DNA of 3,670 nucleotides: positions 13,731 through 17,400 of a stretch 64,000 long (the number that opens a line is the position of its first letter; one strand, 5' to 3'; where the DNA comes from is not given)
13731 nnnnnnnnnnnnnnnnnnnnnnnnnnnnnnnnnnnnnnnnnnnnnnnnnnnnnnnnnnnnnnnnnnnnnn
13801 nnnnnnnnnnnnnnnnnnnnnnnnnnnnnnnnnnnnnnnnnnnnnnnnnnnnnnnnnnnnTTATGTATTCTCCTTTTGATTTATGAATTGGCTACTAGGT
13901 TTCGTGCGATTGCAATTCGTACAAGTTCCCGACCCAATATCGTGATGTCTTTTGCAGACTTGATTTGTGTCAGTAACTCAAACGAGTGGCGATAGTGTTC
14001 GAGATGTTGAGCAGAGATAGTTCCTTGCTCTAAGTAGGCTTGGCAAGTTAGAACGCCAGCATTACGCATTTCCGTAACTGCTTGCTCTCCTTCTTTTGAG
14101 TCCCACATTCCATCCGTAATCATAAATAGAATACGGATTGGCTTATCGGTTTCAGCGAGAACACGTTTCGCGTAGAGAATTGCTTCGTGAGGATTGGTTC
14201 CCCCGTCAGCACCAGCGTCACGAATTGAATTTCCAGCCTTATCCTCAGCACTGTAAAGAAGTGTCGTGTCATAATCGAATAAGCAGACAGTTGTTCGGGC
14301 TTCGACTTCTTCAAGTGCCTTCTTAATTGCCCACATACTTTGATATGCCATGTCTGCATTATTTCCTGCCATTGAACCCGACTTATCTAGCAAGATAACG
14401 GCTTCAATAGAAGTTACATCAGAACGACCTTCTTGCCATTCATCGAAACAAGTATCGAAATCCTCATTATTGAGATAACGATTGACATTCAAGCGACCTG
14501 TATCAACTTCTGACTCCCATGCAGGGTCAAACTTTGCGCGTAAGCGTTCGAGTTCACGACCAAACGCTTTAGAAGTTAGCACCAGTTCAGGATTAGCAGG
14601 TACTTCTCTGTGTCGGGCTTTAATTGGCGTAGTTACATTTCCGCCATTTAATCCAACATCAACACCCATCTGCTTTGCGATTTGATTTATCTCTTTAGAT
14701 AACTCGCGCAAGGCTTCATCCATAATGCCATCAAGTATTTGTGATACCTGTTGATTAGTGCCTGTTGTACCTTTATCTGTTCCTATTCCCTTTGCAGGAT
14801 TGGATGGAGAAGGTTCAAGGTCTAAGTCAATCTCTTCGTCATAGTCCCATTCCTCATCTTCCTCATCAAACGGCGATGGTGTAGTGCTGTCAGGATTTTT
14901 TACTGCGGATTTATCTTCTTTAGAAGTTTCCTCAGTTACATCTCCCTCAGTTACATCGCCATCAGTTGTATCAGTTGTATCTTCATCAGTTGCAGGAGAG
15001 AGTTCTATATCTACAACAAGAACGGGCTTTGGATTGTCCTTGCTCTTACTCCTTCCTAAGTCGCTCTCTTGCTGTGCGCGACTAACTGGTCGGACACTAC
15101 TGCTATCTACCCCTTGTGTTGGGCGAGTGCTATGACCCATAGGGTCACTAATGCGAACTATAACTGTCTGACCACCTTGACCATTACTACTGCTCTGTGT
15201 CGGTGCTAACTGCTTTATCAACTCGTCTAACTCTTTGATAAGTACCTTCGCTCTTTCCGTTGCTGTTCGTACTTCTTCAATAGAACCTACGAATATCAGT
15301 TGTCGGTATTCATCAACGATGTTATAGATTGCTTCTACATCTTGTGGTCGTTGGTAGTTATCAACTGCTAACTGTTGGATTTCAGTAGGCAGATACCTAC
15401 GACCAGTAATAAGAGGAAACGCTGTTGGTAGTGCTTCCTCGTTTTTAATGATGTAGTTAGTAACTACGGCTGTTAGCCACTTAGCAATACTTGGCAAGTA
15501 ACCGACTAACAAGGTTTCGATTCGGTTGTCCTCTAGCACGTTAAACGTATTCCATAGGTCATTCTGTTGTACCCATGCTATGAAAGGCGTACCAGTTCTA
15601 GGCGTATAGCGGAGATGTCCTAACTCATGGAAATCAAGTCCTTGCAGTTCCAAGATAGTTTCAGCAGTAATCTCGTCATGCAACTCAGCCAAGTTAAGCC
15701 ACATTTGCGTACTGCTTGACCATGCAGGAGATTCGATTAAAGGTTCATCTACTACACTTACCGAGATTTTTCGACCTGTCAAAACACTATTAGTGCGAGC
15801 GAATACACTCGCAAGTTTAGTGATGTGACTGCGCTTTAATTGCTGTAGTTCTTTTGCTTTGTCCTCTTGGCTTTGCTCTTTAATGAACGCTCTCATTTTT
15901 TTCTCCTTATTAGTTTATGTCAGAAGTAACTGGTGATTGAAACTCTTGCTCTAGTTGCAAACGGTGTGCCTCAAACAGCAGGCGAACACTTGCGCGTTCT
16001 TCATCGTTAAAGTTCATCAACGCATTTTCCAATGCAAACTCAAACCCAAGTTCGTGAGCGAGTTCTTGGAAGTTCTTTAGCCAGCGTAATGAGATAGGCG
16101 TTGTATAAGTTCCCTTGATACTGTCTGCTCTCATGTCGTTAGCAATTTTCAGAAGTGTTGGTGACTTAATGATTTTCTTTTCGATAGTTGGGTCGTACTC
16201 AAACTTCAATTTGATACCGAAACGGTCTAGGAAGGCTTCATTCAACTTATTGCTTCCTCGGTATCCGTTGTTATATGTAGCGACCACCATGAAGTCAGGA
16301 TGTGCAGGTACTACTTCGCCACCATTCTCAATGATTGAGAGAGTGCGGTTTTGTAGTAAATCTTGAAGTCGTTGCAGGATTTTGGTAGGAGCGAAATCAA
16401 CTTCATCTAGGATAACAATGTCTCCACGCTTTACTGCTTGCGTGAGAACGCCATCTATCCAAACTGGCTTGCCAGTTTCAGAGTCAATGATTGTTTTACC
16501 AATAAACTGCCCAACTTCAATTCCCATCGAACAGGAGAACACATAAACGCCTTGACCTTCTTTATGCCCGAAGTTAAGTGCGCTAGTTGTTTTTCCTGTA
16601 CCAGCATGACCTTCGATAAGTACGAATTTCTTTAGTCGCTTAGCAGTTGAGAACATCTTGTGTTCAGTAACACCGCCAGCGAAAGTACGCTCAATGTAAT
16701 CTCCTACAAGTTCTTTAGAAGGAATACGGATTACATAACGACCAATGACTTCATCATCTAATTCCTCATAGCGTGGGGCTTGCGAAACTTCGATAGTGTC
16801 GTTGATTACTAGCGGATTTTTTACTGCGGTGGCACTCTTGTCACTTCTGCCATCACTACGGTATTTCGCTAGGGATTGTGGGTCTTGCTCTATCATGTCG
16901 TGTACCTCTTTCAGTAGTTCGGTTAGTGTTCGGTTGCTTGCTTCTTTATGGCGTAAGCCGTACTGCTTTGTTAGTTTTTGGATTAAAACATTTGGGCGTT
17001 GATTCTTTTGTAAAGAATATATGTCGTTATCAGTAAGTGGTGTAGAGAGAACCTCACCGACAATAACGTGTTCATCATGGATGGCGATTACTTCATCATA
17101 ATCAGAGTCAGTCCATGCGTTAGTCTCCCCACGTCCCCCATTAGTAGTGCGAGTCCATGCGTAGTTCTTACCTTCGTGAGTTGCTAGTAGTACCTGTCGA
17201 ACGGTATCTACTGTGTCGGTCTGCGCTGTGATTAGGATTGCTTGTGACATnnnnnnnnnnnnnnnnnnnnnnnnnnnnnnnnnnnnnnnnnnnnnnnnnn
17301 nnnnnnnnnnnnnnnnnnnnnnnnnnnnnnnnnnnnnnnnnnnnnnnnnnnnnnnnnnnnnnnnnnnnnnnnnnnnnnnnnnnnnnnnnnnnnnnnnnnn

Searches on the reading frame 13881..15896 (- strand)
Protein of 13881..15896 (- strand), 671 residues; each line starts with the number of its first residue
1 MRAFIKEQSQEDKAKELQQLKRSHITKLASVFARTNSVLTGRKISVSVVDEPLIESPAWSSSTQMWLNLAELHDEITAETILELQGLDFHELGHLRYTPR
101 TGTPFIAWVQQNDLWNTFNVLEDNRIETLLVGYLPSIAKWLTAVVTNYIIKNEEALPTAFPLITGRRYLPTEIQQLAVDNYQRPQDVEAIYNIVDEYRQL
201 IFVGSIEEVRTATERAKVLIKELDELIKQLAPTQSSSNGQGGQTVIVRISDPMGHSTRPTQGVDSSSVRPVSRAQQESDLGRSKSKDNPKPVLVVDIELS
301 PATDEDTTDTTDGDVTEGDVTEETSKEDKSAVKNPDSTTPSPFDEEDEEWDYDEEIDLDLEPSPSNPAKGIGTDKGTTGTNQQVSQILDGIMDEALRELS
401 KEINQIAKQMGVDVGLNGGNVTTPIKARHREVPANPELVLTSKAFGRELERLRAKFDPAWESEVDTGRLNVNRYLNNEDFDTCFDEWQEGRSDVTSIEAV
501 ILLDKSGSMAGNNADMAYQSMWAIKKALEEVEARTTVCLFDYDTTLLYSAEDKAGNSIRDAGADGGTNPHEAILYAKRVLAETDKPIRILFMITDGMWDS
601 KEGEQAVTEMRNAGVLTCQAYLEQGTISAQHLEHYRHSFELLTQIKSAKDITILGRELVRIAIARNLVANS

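Call 10: search_protein_families(library=pfam, proteins=[window:13881-15896:-], max_evalue=0.01)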
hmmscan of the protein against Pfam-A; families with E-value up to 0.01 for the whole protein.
window:13881-15896:- (671 aa): 2 families
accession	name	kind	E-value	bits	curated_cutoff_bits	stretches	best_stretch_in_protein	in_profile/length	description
PF13519.12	VWA_2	-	4.6e-06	27.6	27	1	500-596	2-106/107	von Willebrand factor type A domain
PF00092.34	VWA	-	0.00011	22.9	23.8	1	500-615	3-132/174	von Willebrand factor type A domain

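Call 11: search_protein_families(library=phrogs, proteins=[window:13881-15896:-], max_evalue=0.001)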
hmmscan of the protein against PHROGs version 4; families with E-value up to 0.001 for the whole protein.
window:13881-15896:- (671 aa): 1 family
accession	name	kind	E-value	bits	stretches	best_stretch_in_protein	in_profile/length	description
phrog_1576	-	unknown function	2.6e-06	27.4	0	447-540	479-572/729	-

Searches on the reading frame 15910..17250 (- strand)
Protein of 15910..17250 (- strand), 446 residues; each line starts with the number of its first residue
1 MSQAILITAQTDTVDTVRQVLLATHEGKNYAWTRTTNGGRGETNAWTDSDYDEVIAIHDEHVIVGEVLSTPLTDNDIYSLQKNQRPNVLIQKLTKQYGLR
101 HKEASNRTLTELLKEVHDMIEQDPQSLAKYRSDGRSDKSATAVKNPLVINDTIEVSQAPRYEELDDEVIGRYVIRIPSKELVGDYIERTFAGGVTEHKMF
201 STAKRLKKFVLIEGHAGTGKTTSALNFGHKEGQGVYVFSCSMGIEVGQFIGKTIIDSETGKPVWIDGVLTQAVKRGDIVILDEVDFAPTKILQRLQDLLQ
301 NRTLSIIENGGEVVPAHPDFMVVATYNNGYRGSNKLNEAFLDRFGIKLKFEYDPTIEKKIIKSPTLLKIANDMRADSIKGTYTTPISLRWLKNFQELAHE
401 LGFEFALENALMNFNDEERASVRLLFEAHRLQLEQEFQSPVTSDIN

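Call 10: search_protein_families(library=pfam, proteins=[window:15910-17250:-], max_evalue=0.01)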
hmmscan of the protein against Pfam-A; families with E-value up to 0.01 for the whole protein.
window:15910-17250:- (446 aa): 7 families
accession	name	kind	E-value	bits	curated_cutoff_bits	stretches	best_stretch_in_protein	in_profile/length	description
PF07728.20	AAA_5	-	7.6e-25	88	22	1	210-344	2-139/139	AAA domain (dynein-related subfamily)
PF07726.17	AAA_3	-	4.4e-07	30.3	27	1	210-344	2-129/131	ATPase family associated with various cellular activities (AAA)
PF00004.35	AAA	-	1e-05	26.5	21.2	1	210-351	1-130/131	ATPase family associated with various cellular activities (AAA)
PF13401.12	AAA_22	-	2.6e-05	25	27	1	206-305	4-117/130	AAA domain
PF12774.13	AAA_6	-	0.00044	19.8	25.2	1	202-248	27-73/327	Hydrolytic ATP binding site of dynein motor region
PF13604.12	AAA_30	-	0.00065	19.9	27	1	207-307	18-120/191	AAA domain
PF06068.19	TIP49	-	0.0051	16.5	23.8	0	179-236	24-79/347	TIP49 P-loop domain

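Call 11: search_protein_families(library=phrogs, proteins=[window:15910-17250:-], max_evalue=0.001)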
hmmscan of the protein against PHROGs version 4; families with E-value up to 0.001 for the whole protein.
window:15910-17250:- (446 aa): 3 families
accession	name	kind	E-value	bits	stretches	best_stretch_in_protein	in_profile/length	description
phrog_249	-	moron, auxiliary metabolic gene and host takeover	2.6e-41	143.2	1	89-438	16-364/380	porphyrin biosynthesis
phrog_16448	-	other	2e-27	96.8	1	189-409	431-650/680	ATPase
phrog_168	-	DNA, RNA and nucleotide metabolism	3.7e-09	37.7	1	202-354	38-160/314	clamp loader of DNA polymerase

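Call 12: search_dna_similar(query=window:15910-17250:-, collection=phages, mode=protein, max_rows=25)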
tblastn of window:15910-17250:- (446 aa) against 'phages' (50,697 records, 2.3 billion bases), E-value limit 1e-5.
Records with a match: 529; places in all: 529; records where one place covers at least 80% of the query: 0.
Best place of each record, by identity: <60% 529.
By first word of the organism name: Synechococcus 365; Cyanophage 61; Prochlorococcus 24; Gordonia 18; Listeria 17; Rhizobium 7; Marine 6; Microbacterium 5; Stenotrophomonas 3; Pelagibacter 3; and 15 more.
By host as written in the record: - 186; Synechococcus 107; Synechococcus sp. 38; Synechococcus sp. WH7803 28; Synechococcus sp. WH8102 20; Synechococcus sp. WH 7803 14; Synechococcus sp. MW02 10; Gordonia rubripertincta NRRL B-16540 9; and 60 more.
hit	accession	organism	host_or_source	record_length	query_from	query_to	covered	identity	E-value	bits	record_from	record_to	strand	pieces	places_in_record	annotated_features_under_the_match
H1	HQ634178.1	Synechococcus phage S-CAM8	Synechococcus sp. WH7803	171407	80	426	78%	26.5%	8e-11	71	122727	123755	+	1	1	CobS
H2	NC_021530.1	Synechococcus phage S-CAM8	Synechococcus sp. WH7803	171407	80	426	78%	26.5%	8e-11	71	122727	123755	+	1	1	porphyrin biosynthesis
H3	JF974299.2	Synechococcus phage S-CAM8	Synechococcus sp. WH7803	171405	80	426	78%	26.5%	8e-11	71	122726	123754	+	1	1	CobS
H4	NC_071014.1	Brevibacterium phage Cantare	Brevibacterium fuscum NRRL B-14687 SEA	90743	176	444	60%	34.2%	9e-50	187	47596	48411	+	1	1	55: porphyrin biosynthesis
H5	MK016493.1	Brevibacterium phage Cantare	Brevibacterium fuscum NRRL B-14687 SEA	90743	176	444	60%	34.2%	9e-50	187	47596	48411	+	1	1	55: AAA-ATPase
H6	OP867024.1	Gordonia phage Hanem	Gordonia rubripertincta NRRL B-16540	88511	176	430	57%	34.0%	2e-45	175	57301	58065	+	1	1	71: AAA ATPase domain protein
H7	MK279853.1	Gordonia phage Gray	Gordonia rubripertincta NRRL B-16540 SEA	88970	176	430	57%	34.0%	2e-45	175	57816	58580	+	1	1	72: AAA-ATPase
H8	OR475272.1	Gordonia Phage Schomber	Gordonia rubripertincta NRRL B-16540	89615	176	430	57%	34.0%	2e-45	175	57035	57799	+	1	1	70: AAA-ATPase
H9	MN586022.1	Gordonia phage Chidiebere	Gordonia rubripertincta NRRL B-16540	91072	176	430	57%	34.0%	2e-45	175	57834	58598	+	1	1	72: AAA-ATPase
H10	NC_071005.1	Gordonia phage Chidiebere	Gordonia rubripertincta NRRL B-16540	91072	176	430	57%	34.0%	2e-45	175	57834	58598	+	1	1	72: porphyrin biosynthesis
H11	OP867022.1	Gordonia phage Kabocha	Gordonia rubripertincta NRRL B-16540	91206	176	430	57%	34.0%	2e-45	175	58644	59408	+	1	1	73: AAA-ATPase domain protein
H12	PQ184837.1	Gordonia phage ScarletRaider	Gordonia rubripertincta NRRL B-16540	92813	176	430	57%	33.6%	4e-45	174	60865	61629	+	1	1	72: AAA-ATPase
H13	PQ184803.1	Gordonia phage FlyingTortilla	Gordonia rubripertincta NRRL B-16540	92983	176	430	57%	33.6%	4e-45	174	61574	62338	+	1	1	73: AAA-ATPase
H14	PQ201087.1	Gordonia phage UBSmoodge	soil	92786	176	430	57%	33.6%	6e-45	173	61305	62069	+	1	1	74: AAA-ATPase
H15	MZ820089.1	Gordonia phage ChisanaKitsune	Gordonia rubripertincta NRRL B-16540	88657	176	430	57%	33.6%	1e-44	172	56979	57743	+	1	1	69: AAA-ATPase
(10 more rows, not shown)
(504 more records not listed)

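Call 19: find_related_loci(query=window:15910-17250:-, collection=viral_contigs, flank=10000)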
Query window:15910-17250:- (446 aa) in viral_contigs; peptide patterns used: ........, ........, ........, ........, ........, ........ (x = any residue, [..] = any of these).
3 stretches matched a pattern; 1 encode a relative of the query (tblastn E <= 1e-3); 1 distinct loci.
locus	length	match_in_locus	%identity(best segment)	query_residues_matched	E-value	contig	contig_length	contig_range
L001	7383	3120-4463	71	1-437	0e+0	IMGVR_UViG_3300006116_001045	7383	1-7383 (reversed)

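Call 29: find_related_loci(query=A2, collection=metagenome_contigs, flank=6000)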
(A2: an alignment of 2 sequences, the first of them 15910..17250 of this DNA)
Query A2 (446 aa) in metagenome_contigs; peptide patterns used: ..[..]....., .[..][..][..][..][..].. (x = any residue, [..] = any of these).
153 stretches matched a pattern; 18 encode a relative of the query (tblastn E <= 1e-3); 18 distinct loci.
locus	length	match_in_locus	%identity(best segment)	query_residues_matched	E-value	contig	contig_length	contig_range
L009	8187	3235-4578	71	1-437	0e+0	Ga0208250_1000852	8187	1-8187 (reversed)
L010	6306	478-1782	60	1-437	1e-173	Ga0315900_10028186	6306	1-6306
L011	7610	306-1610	60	1-437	3e-172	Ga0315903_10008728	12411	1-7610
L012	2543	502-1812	59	1-437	0e+0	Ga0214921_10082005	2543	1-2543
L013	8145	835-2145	59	1-437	9e-168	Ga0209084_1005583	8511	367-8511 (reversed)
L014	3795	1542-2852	59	1-437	2e-174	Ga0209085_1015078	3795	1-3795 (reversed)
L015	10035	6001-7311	59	1-437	1e-167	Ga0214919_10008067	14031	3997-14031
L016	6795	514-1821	58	1-437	4e-168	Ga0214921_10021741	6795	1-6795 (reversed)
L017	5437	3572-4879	58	1-437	7e-170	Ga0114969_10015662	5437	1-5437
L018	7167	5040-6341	60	1-437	2e-166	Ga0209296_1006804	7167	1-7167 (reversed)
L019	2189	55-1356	59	1-437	8e-177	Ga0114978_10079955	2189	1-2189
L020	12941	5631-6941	59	1-437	1e-167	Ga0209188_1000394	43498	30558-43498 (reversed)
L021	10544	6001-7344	71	1-437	0e+0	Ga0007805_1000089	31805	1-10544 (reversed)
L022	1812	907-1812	57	1-305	4e-113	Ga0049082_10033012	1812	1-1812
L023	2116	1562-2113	52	1-183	4e-55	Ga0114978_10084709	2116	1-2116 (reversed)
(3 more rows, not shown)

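Call 30: find_related_loci(query=A2, collection=genome_contigs, flank=6000)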
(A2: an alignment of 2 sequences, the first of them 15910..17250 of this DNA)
Query A2 (446 aa) in genome_contigs; peptide patterns used: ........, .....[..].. (x = any residue, [..] = any of these).
329 stretches matched a pattern; 7 encode a relative of the query (tblastn E <= 1e-3); 7 distinct loci.
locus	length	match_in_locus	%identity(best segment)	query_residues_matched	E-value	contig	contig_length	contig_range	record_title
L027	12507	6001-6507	30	196-365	7e-17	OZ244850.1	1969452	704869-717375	MAG: Gammaproteobacteria bacterium isolate ed37e13b-53fa-493c-b8f4-17445a644a29 genome assembly, chromosome: 1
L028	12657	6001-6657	28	196-443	1e-16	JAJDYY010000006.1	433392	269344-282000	MAG: Gammaproteobacteria bacterium isolate jk18x34bins.59 k141_187261, whole genome shotgun sequence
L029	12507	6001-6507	30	196-365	2e-16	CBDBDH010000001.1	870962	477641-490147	MAG: Gammaproteobacteria bacterium isolate e89fa625-5021-4a9b-bfd5-acc89245cacc genome assembly, contig: contig_1, whole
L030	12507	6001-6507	30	196-365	2e-16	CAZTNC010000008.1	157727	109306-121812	MAG TPA_asm: uncultured Thiotrichales bacterium isolate SRP338948_co1_120 genome assembly, contig: k141_412171, whole ge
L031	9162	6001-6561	30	167-365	9e-16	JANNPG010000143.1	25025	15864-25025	MAG: Betaproteobacteria bacterium isolate SOY_34_metabat_162 SOY_34_k141_4027765, whole genome shotgun sequence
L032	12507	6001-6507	30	196-365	2e-16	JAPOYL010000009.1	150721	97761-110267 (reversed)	MAG: Gammaproteobacteria bacterium isolate COS4_bin_31 NODE_97_length_150721_cov_10.0414, whole genome shotgun sequence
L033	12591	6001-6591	25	198-402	2e-6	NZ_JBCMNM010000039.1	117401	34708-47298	Rummeliibacillus pycnus strain BD-124 BD_124_contig_0000041, whole genome shotgun sequence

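Call 51: find_encoding_contigs(protein=window:15910-17250:-, flank=3000, max_places=6)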
Protein window:15910-17250:- (446 aa): 4 contigs read that carry it; 3 places shown.
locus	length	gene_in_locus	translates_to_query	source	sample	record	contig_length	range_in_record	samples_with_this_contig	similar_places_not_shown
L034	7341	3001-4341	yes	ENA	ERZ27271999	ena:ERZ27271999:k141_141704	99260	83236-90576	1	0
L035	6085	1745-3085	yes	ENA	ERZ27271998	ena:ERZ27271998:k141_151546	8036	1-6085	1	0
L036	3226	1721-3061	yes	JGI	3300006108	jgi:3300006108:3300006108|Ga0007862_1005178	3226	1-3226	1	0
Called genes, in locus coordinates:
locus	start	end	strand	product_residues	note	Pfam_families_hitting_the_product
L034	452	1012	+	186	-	PF01844:HNH, PF14279:HNH_5 (weak)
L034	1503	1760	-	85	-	-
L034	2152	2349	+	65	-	-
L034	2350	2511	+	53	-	-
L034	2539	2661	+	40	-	-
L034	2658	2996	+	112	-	-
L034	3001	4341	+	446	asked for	PF00004:AAA (faint), PF07726:AAA_3 (weak), PF07728:AAA_5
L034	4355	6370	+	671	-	PF13519:VWA_2 (weak)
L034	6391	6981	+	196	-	-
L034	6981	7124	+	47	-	-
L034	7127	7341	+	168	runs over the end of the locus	-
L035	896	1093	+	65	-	-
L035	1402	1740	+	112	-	-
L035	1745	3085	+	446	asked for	PF00004:AAA (faint), PF07726:AAA_3 (weak), PF07728:AAA_5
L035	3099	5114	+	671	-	PF13519:VWA_2 (weak)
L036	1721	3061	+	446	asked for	PF00004:AAA (faint), PF07726:AAA_3 (weak), PF07728:AAA_5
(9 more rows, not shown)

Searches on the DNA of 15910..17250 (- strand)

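Call 81: search_rna_families(sources=[L020, L021, L015], threshold=gathering)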
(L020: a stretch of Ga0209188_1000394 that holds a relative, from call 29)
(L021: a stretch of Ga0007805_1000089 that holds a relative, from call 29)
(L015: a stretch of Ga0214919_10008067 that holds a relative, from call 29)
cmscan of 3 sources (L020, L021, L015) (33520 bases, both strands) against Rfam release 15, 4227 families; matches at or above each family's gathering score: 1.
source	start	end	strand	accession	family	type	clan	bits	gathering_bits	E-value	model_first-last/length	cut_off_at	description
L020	1012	1082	-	RF00005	tRNA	Gene; tRNA;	CL00001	57.9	29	3.5e-10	1-71/71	no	tRNA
